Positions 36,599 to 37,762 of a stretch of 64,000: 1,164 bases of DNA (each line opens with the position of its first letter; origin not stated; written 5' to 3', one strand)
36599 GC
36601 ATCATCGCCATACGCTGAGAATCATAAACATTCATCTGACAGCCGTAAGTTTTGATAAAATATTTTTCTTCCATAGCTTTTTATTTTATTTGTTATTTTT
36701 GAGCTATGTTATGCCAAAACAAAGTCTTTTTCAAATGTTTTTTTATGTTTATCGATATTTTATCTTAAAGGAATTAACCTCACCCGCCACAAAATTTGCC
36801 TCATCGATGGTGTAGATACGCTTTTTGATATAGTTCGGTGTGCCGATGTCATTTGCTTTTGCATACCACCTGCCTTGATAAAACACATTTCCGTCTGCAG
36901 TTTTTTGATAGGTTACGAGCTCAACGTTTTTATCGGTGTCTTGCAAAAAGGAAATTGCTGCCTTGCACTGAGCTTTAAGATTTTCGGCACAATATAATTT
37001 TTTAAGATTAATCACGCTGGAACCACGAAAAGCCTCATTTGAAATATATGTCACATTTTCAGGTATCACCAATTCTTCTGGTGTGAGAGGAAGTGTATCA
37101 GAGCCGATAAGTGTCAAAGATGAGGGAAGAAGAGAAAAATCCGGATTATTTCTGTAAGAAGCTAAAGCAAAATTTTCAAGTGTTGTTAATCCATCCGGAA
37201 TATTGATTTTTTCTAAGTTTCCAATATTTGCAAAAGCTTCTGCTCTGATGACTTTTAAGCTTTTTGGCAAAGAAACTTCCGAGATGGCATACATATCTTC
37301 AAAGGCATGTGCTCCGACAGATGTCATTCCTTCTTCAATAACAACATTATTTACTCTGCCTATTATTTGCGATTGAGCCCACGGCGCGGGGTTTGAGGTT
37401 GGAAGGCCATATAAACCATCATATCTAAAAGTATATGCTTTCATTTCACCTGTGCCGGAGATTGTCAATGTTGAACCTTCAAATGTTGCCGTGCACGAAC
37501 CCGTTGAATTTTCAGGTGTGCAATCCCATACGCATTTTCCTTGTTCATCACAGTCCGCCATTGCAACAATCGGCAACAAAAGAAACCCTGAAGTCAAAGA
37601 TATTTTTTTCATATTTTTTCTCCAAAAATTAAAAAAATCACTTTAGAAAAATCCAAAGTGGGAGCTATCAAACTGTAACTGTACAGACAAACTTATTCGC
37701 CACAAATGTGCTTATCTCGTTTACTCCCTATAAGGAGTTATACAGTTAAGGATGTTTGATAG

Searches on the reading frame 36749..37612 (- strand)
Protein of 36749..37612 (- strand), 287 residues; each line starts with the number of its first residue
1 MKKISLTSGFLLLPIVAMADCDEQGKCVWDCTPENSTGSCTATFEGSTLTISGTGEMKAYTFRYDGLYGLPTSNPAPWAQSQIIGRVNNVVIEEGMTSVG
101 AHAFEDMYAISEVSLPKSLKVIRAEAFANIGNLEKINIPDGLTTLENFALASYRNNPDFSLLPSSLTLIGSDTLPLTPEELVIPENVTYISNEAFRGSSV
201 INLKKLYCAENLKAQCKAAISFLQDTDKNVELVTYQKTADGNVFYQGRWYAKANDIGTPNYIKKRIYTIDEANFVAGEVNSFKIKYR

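Call 15: find_homologous_proteins(query=window:36749-37612:-)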
Query window:36749-37612:- (287 aa): 110 proteins with E <= 0.001 among 1051 candidates.
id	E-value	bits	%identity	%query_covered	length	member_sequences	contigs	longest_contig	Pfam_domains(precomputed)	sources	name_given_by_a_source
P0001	2.0e-189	646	100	100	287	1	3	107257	PF13306.13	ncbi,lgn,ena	-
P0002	1.1e-164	565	90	100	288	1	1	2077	PF13306.13,PF13855.13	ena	-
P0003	1.8e-92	328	55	100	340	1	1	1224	PF13306.13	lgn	-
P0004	7.3e-89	316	54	100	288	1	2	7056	PF13306.13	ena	-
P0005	3.2e-72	261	56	86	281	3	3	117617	PF13306.13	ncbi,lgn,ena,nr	ncbi:MAG: leucine-rich repeat domain-containing protein [Alphaproteobacteria bacterium]|nr:leucine-r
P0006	3.2e-69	252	55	86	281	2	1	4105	PF13306.13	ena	-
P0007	4.6e-65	238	45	96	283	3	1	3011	PF13306.13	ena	-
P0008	7.1e-45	172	44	87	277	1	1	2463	PF13306.13,PF05725.19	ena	-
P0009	2.0e-37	147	35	96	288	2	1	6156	PF13306.13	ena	-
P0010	2.4e-37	147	40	83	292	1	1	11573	PF13306.13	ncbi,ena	-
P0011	2.4e-37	147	36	100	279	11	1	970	PF13306.13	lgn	-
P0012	3.6e-37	147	40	83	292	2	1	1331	PF13306.13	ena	-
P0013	6.4e-37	146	39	83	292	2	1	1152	PF13306.13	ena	-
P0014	5.2e-36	143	38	96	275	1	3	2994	PF13306.13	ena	-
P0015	1.3e-35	141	40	83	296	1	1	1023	PF13306.13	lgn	-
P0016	1.4e-34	138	40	83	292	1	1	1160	PF13306.13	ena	-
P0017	2.8e-34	137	36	100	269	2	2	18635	PF13306.13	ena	-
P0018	4.0e-34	137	35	100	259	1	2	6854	PF13306.13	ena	-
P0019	4.9e-34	136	35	97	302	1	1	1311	PF13306.13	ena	-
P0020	4.9e-34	136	35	100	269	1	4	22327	PF13306.13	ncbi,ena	-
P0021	6.2e-34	136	35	100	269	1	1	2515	PF13306.13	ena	-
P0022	2.5e-33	134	36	93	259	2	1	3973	PF13306.13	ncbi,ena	-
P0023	2.6e-33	134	36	100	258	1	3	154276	PF13306.13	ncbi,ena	-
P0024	4.9e-33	133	38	83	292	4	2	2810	PF13306.13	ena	-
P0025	2.7e-32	130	33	100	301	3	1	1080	PF13306.13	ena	-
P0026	5.8e-31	126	34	100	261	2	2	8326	PF13306.13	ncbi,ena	-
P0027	1.4e-29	122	34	100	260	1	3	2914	PF13306.13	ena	-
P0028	4.5e-29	120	37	83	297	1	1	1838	PF13306.13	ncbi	-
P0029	1.7e-28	118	36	93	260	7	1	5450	PF13306.13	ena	-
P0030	6.4e-28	116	28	100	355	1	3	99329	PF13306.13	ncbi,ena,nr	ncbi:MAG: leucine-rich repeat domain-containing protein [Alphaproteobacteria bacterium]|nr:leucine-r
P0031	1.1e-27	115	37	67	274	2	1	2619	PF13306.13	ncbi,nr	ncbi:MAG: leucine-rich repeat domain-containing protein [Alphaproteobacteria bacterium]|nr:leucine-r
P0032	1.2e-27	115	32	94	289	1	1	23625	PF13306.13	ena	-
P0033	1.5e-27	115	31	94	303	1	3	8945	PF13306.13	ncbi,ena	-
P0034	2.7e-27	114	32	90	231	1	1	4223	PF13306.13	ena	-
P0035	1.0e-25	109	34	68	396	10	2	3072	PF13306.13,PF05725.19,PF13855.13,PF23952.2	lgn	-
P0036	2.8e-25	107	43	56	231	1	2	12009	PF13306.13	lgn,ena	-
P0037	4.1e-25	107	32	100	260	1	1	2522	PF13306.13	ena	-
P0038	5.4e-25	107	33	100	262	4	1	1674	PF13306.13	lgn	-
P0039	2.1e-24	105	31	100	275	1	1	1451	PF13306.13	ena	-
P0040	2.8e-24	104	33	100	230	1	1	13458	PF13306.13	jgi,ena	-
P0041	3.6e-24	104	35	90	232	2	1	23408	PF13306.13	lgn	-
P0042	4.3e-24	104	37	84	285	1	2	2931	PF13306.13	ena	-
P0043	3.7e-23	101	33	100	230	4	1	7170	PF13306.13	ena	-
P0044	5.9e-23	100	33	53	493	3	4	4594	PF13306.13,PF12799.14,PF13855.13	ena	-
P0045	1.3e-22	99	34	68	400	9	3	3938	PF13306.13,PF05725.19,PF13855.13,PF23952.2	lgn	-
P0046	2.0e-22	98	33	98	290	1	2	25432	PF13306.13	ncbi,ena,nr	ncbi:MAG: leucine-rich repeat protein [Alphaproteobacteria bacterium]|nr:leucine-rich repeat protein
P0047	2.3e-22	98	35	74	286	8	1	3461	PF13306.13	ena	-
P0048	1.5e-21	95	32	90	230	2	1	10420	PF13306.13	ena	-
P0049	2.8e-21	94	35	83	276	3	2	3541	PF13306.13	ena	-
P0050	3.0e-21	94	33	100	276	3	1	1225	PF13306.13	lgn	-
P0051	1.3e-20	92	33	90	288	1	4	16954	PF13306.13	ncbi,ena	-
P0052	1.4e-20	92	35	83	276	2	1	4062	PF13306.13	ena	-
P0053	4.5e-20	90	32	100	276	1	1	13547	PF13306.13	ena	-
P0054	5.0e-20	90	33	71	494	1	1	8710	PF13306.13,PF00395.26,PF13855.13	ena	-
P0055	5.6e-20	90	32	54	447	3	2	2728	PF13306.13,PF07691.18,PF05725.19,PF13855.13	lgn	-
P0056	1.3e-19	89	32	52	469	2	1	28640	PF13306.13,PF00404.25,PF12799.14,PF13855.13,PF23952.2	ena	-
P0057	2.0e-19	88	32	66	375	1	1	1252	PF13306.13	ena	-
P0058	5.9e-19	87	27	83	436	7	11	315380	PF13306.13,PF13855.13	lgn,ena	-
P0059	9.7e-19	86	26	84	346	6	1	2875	PF13306.13,PF13855.13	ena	-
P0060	1.1e-18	86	29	86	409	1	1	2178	PF13306.13,PF13855.13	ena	-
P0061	1.9e-18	85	30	100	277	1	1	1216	PF13306.13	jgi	-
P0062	2.1e-18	85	29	87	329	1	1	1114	PF13306.13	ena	-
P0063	2.4e-18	85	33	70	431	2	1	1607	PF13306.13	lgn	-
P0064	4.0e-18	84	38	53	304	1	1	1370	PF13306.13,PF05725.19,PF13855.13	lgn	-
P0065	5.2e-18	84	29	90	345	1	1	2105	PF13306.13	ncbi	-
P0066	4.0e-17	81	28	56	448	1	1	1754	PF13306.13,PF00404.25,PF13855.13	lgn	-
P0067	4.4e-17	81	27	100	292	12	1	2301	PF13306.13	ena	-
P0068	8.8e-17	80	34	52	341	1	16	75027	PF13306.13,PF13855.13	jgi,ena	-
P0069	4.6e-16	77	36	68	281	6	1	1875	PF13306.13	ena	-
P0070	3.8e-15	74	29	73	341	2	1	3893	PF13306.13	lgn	-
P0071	2.9e-14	71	34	57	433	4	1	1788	PF13306.13,PF13855.13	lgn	-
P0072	4.6e-14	71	29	89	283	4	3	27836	PF13306.13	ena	-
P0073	7.3e-14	70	28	63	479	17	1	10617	PF13306.13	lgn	-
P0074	1.0e-13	70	42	31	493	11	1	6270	PF13306.13,PF13855.13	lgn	-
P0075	3.1e-13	68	27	68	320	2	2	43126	PF13306.13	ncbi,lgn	-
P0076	5.6e-13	67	35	46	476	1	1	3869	PF13306.13,PF12799.14,PF13855.13,PF23952.2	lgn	-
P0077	8.1e-13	67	31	73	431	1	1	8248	PF13306.13,PF13855.13,PF07833.17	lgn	-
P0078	9.7e-13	66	35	39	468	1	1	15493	PF13306.13,PF13855.13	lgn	-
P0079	9.7e-13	66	38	44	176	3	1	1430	PF13306.13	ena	-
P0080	3.1e-12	65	28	49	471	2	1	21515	PF13306.13,PF13855.13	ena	-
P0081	4.2e-12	64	31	63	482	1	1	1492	PF13306.13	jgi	jgi:hypothetical protein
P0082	5.6e-12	64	35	52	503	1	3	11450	PF13306.13,PF00404.25,PF23952.2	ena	-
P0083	1.2e-11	63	28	44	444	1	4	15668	PF13306.13,PF13855.13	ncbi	-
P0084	8.4e-11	60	28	42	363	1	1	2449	PF13306.13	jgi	jgi:hypothetical protein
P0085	1.6e-10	59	27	100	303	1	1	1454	PF13306.13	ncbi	-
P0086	3.4e-10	58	28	52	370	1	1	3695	PF13306.13,PF13855.13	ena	-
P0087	1.4e-9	56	28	38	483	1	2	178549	PF13306.13,PF04773.19,PF13855.13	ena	-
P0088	2.7e-9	55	39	24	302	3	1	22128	PF13306.13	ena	-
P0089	3.2e-9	55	26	74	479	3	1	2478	PF13306.13,PF13855.13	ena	-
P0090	6.6e-9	54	34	40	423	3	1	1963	PF13306.13,PF00395.26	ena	-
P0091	4.6e-8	51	32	57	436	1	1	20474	PF13306.13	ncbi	-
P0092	8.1e-8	50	32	40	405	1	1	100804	PF13306.13,PF07501.18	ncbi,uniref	ncbi:leucine-rich repeat protein, partial [Neobacillus sp. NPDC097160]|uniref:leucine-rich repeat pr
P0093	1.2e-7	50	39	33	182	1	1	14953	PF13306.13,PF13855.13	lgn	-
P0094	1.7e-7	49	27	52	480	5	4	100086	PF13306.13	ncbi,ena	-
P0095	2.1e-7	49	34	38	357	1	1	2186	PF13306.13,PF13855.13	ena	-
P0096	3.1e-7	48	31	39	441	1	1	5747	PF13306.13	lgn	-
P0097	5.1e-7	48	31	44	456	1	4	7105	PF13306.13,PF13855.13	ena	-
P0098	5.3e-7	48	31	60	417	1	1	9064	PF13306.13,PF00395.26,PF13855.13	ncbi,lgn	-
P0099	1.8e-6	46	31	38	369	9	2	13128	PF13306.13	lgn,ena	-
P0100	2.5e-6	45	30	56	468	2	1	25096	PF09479.17,PF13306.13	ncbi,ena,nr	ncbi:MAG: leucine-rich repeat protein [Clostridia bacterium]|nr:leucine-rich repeat protein [Clostri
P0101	1.4e-5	43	29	62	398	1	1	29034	PF13306.13,PF00404.25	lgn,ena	-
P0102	1.5e-5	43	31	38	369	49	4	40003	PF13306.13,PF13855.13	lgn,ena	-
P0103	2.7e-5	42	29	62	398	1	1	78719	PF13306.13,PF00404.25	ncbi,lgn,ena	-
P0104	3.2e-5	42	32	54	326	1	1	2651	PF13306.13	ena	-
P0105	1.1e-4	40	33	44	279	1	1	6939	PF13240.12,PF13306.13,PF12773.14,PF13248.12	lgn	-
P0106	1.2e-4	40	32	55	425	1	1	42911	PF13306.13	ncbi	-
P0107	1.3e-4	40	30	46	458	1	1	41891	PF13306.13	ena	-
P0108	3.1e-4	38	32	40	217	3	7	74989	PF13306.13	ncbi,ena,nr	ncbi:MAG: leucine-rich repeat domain-containing protein [Spirochaetaceae bacterium]|nr:leucine-rich 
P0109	7.1e-4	37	27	37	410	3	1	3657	PF13306.13,PF13855.13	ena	-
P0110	7.2e-4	37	41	32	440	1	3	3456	PF13306.13,PF25833.1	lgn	-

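Call 16: search_protein_families(library=pfam, proteins=[window:36749-37612:-], max_evalue=0.01)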
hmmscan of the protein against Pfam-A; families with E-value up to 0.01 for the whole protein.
window:36749-37612:- (287 aa): 1 family
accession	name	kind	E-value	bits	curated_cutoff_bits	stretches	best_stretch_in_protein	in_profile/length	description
PF13306.12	LRR_5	-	2.6e-20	73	27.7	1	87-199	13-124/127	BspA type Leucine rich repeat region (6 copies)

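Call 17: find_encoding_contigs(protein=P0005, flank=10000, max_places=4)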
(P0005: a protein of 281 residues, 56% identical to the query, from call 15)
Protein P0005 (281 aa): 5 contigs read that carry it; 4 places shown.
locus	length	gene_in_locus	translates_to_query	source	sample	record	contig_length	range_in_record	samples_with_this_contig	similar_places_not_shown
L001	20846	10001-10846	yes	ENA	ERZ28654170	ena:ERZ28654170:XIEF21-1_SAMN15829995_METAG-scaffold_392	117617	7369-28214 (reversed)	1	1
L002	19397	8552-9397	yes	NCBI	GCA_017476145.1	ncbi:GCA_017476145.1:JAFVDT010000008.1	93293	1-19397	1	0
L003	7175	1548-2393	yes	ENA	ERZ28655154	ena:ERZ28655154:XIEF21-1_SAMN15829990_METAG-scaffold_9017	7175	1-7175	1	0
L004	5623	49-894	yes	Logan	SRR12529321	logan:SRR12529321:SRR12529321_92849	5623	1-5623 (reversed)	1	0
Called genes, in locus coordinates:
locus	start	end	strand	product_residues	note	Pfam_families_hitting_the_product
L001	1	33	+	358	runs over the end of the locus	PF00814:TsaD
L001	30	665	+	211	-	PF00730:HhH-GPD, PF00633:HHH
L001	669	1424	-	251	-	PF13306:LRR_5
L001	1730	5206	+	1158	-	PF02811:PHP, PF07733:DNA_pol3_alpha, PF17657:DNA_pol3_finger, PF14579:HHH_6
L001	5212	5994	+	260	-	-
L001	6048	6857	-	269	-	PF13306:LRR_5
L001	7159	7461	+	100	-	-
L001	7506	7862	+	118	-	-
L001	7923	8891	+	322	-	PF00226:DnaJ, PF01556:DnaJ_C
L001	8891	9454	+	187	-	PF07081:DUF1349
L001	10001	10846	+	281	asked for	PF13306:LRR_5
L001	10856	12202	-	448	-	PF00672:HAMP (weak), PF00512:HisKA (weak), PF02518:HATPase_c, PF13589:HATPase_c_3 (weak)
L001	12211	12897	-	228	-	PF00072:Response_reg, PF00486:Trans_reg_C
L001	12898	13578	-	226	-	PF01066:CDP-OH_P_transf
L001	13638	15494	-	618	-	PF01541:GIY-YIG, PF27096:UvrC_M, PF02151:UVR (weak), PF22920:UvrC_RNaseH, PF08459:UvrC_RNaseH_dom, PF12826:HHH_2 (weak), PF14520:HHH_5, PF00633:HHH (weak)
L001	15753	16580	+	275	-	PF13306:LRR_5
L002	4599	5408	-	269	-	PF13306:LRR_5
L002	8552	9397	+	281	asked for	PF13306:LRR_5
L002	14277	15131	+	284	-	PF13306:LRR_5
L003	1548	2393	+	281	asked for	PF13306:LRR_5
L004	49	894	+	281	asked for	PF13306:LRR_5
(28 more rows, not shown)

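Call 18: find_encoding_contigs(protein=P0004, flank=10000, max_places=4)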
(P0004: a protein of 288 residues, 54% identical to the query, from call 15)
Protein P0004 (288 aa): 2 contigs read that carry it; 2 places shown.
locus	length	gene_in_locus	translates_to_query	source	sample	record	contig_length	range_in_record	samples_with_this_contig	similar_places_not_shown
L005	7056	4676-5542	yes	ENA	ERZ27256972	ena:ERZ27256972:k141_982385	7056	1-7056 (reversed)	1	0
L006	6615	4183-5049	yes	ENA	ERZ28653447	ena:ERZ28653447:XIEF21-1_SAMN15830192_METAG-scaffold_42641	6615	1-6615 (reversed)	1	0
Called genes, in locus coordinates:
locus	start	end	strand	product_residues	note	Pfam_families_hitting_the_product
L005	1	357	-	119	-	?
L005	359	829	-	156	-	PF02367:TsaE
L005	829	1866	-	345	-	PF00565:SNase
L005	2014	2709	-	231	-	-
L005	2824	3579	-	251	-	PF00520:Ion_trans, PF08016:PKD_channel (faint)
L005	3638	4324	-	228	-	PF01478:Peptidase_A24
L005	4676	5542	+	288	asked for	PF13306:LRR_5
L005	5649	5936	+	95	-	PF01386:Ribosomal_L25p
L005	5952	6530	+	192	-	PF01195:Pept_tRNA_hydro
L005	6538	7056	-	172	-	?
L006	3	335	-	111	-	?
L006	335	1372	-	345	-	PF00565:SNase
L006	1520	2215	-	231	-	-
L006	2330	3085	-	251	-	PF00520:Ion_trans, PF08016:PKD_channel (faint)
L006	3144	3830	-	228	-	PF01478:Peptidase_A24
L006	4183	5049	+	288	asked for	PF13306:LRR_5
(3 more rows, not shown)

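Call 19: find_encoding_contigs(protein=P0010, flank=10000, max_places=4)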
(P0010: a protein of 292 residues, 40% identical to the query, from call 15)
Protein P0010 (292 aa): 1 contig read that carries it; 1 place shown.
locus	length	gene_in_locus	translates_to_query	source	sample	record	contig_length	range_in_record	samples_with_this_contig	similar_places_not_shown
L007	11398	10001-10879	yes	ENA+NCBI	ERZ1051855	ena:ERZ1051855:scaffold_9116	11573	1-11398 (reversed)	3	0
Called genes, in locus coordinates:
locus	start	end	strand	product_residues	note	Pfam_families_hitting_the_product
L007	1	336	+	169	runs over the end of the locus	?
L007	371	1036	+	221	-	PF05307:Bundlin, PF08805:PilS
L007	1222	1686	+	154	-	PF01252:Peptidase_A8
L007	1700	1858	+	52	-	PF11233:DUF3035 (weak)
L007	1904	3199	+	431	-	PF00675:Peptidase_M16, PF05193:Peptidase_M16_C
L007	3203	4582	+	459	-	PF00675:Peptidase_M16, PF05193:Peptidase_M16_C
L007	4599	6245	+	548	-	PF00342:PGI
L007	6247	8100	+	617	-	PF02518:HATPase_c, PF13589:HATPase_c_3, PF01119:DNA_mis_repair, PF08676:MutL_C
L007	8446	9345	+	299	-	PF13306:LRR_5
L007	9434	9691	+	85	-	-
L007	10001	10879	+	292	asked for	PF13306:LRR_5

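Call 35: find_encoding_contigs(protein=P0023, flank=10000, max_places=3)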
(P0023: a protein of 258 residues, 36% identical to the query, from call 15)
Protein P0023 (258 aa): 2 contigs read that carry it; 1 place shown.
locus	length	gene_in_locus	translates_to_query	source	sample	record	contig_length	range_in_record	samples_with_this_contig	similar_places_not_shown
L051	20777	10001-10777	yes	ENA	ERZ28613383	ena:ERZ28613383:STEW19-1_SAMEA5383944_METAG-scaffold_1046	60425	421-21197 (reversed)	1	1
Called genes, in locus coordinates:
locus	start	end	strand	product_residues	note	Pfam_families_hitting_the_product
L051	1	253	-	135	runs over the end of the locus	-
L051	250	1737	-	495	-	-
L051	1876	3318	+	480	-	PF00883:Peptidase_M17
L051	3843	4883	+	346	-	PF00565:SNase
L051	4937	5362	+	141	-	PF02367:TsaE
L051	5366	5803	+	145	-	PF07475:Hpr_kinase_C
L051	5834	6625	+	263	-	PF02405:MlaE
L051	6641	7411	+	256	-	PF00005:ABC_tran, PF13304:AAA_21 (faint)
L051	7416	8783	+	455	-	PF18073:Zn_ribbon_LapB, PF03796:DnaB_C (weak), PF06745:ATPase, PF13481:AAA_25, PF23442:DUF7125 (faint), PF00004:AAA (faint), PF13541:ChlI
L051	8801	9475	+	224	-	-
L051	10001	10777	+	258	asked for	PF13306:LRR_5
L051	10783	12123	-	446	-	PF02233:PNTB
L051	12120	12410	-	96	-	PF12769:PNTB_4TM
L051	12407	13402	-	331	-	PF05222:AlaDh_PNT_N, PF00670:AdoHcyase_NAD (weak), PF02826:2-Hacid_dh_C, PF01262:AlaDh_PNT_C, PF03446:NAD_binding_2 (weak)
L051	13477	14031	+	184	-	PF02417:Chromate_transp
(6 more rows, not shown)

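Call 36: find_encoding_contigs(protein=P0030, flank=10000, max_places=3)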
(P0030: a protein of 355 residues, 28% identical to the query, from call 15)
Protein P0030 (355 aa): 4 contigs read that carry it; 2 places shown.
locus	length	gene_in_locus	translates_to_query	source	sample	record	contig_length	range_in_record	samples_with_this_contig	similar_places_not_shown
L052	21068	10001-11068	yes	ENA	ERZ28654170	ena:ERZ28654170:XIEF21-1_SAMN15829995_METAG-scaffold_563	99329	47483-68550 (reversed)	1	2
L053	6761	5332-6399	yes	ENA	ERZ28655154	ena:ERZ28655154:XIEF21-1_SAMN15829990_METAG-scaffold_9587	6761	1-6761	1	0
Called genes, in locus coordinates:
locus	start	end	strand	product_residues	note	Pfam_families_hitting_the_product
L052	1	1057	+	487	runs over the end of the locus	PF13231:PMT_2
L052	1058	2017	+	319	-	PF00535:Glycos_transf_2, PF10111:Glyco_tranf_2_2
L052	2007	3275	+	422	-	PF04794:YdjC, PF04138:GtrA_DPMS_TM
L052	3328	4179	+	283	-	PF00702:Hydrolase (faint), PF13344:Hydrolase_6, PF13242:Hydrolase_like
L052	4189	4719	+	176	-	-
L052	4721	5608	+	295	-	-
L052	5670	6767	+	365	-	PF03602:Cons_hypoth95 (faint), PF01555:N6_N4_Mtase, PF18755:RAMA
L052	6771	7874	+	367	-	PF02541:Ppx-GppA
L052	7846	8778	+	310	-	PF02541:Ppx-GppA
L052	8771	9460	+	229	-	PF01728:FtsJ, PF13847:Methyltransf_31 (weak)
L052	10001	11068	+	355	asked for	PF13306:LRR_5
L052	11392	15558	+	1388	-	PF04563:RNA_pol_Rpb2_1, PF04561:RNA_pol_Rpb2_2, PF04565:RNA_pol_Rpb2_3, PF10385:RNA_pol_Rpb2_45, PF00562:RNA_pol_Rpb2_6, PF04560:RNA_pol_Rpb2_7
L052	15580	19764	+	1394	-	PF04997:RNA_pol_Rpb1_1, PF00623:RNA_pol_Rpb1_2, PF04983:RNA_pol_Rpb1_3, PF05000:RNA_pol_Rpb1_4, PF04998:RNA_pol_Rpb1_5, PF01551:Peptidase_M23 (faint)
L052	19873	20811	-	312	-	PF13306:LRR_5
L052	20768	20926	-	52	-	-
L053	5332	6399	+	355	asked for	PF13306:LRR_5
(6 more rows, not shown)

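Call 37: find_encoding_contigs(protein=P0046, flank=10000, max_places=3)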
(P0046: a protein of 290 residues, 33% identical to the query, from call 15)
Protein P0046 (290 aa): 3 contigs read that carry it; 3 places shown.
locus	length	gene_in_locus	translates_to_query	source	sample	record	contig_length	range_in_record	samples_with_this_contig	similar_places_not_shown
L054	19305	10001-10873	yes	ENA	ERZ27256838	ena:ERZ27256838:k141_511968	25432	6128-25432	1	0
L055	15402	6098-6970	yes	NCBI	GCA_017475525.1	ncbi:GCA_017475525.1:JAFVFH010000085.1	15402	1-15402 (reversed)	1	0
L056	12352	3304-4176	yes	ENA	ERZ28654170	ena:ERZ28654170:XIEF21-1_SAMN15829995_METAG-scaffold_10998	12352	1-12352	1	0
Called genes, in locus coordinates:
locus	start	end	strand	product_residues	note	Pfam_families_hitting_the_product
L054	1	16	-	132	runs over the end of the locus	PF00383:dCMP_cyt_deam_1, PF08211:dCMP_cyt_deam_2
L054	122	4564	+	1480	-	PF05170:AsmA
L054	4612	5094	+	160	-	PF07661:MORN_2 (weak)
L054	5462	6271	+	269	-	PF13306:LRR_5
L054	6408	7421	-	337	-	PF13306:LRR_5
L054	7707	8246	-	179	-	PF13302:Acetyltransf_3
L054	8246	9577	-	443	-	PF01595:CNNM, PF00571:CBS, PF03471:CorC_HlyC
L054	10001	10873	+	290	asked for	PF13306:LRR_5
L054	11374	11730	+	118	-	-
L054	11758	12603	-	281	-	PF00793:DAHP_synth_1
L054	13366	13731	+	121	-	PF01219:DAGK_prokar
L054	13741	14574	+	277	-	PF06888:Put_Phosphatase (weak), PF12710:HAD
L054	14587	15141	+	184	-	PF07017:PagP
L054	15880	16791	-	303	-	PF02881:SRP54_N (weak), PF13604:AAA_30 (weak), PF00448:SRP54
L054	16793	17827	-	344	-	PF00919:UPF0004, PF04055:Radical_SAM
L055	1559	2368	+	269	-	PF13306:LRR_5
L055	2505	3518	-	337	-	PF13306:LRR_5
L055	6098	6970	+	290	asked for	PF13306:LRR_5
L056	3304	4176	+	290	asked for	PF13306:LRR_5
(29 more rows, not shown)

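Call 38: find_encoding_contigs(protein=P0020, flank=10000, max_places=3)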
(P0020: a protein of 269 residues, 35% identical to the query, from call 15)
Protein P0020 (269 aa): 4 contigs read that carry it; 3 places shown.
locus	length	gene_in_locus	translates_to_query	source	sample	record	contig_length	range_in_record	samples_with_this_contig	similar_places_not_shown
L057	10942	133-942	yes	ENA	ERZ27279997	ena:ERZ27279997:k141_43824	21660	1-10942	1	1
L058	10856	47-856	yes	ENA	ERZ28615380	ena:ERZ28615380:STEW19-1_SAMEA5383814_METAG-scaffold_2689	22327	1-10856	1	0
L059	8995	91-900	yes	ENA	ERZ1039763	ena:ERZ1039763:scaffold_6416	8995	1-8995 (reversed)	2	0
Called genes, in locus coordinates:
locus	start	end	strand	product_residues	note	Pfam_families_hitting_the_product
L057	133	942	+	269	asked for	PF13306:LRR_5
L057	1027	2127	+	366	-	PF13776:DUF4172, PF02661:Fic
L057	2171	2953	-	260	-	-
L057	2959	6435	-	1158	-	PF02811:PHP, PF07733:DNA_pol3_alpha, PF17657:DNA_pol3_finger, PF14579:HHH_6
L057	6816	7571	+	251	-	PF13306:LRR_5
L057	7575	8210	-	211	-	PF00730:HhH-GPD, PF00633:HHH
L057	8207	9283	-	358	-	PF00814:TsaD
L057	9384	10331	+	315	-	-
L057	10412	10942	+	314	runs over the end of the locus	PF14559:TPR_19 (faint)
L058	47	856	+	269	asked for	PF13306:LRR_5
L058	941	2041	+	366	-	PF13776:DUF4172, PF02661:Fic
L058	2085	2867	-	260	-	-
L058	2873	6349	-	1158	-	PF02811:PHP, PF07733:DNA_pol3_alpha, PF17657:DNA_pol3_finger, PF14579:HHH_6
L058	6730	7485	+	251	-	PF13306:LRR_5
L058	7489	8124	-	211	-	PF00730:HhH-GPD, PF00633:HHH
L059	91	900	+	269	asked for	PF13306:LRR_5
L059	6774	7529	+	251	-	PF13306:LRR_5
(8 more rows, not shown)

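Call 48: find_encoding_contigs(protein=P0032, flank=10000, max_places=2)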
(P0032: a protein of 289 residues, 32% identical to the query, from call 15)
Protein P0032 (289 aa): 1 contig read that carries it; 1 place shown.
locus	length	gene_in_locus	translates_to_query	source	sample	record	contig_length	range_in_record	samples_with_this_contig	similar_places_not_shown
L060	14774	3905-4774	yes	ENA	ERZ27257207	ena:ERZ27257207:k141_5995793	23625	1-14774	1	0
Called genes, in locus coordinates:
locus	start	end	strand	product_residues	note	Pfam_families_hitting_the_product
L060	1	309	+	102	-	?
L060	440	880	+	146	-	PF01797:Y1_Tnp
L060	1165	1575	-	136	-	-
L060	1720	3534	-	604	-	PF17092:PCB_OB (faint), PF00575:S1, PF13509:S1_2 (faint), PF00575:S1, PF21710:Spt6_S1 (faint), PF23459:S1_RRP5 (weak), PF00575:S1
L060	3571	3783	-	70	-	PF13560:HTH_31 (weak), PF12844:HTH_19, PF13443:HTH_26 (weak), PF01381:HTH_3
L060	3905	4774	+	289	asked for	PF13306:LRR_5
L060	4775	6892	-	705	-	PF02446:Glyco_hydro_77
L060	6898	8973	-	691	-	PF02922:CBM_48, PF00128:Alpha-amylase (weak), PF21331:Isoamylase_C (weak)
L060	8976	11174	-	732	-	PF22019:GlgB_N, PF02922:CBM_48, PF00128:Alpha-amylase, PF02806:Alpha-amylase_C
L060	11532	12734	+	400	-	PF13306:LRR_5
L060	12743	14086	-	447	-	PF10396:TrmE_N, PF16897:MMR_HSR1_Xtn (faint), PF12631:MnmE_helical, PF03193:RsgA_GTPase (faint), PF00350:Dynamin_N (faint), PF01926:MMR_HSR1, PF02421:FeoB_N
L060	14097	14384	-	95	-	PF00708:Acylphosphatase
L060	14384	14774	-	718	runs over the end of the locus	PF05170:AsmA, PF05359:DUF748, PF05170:AsmA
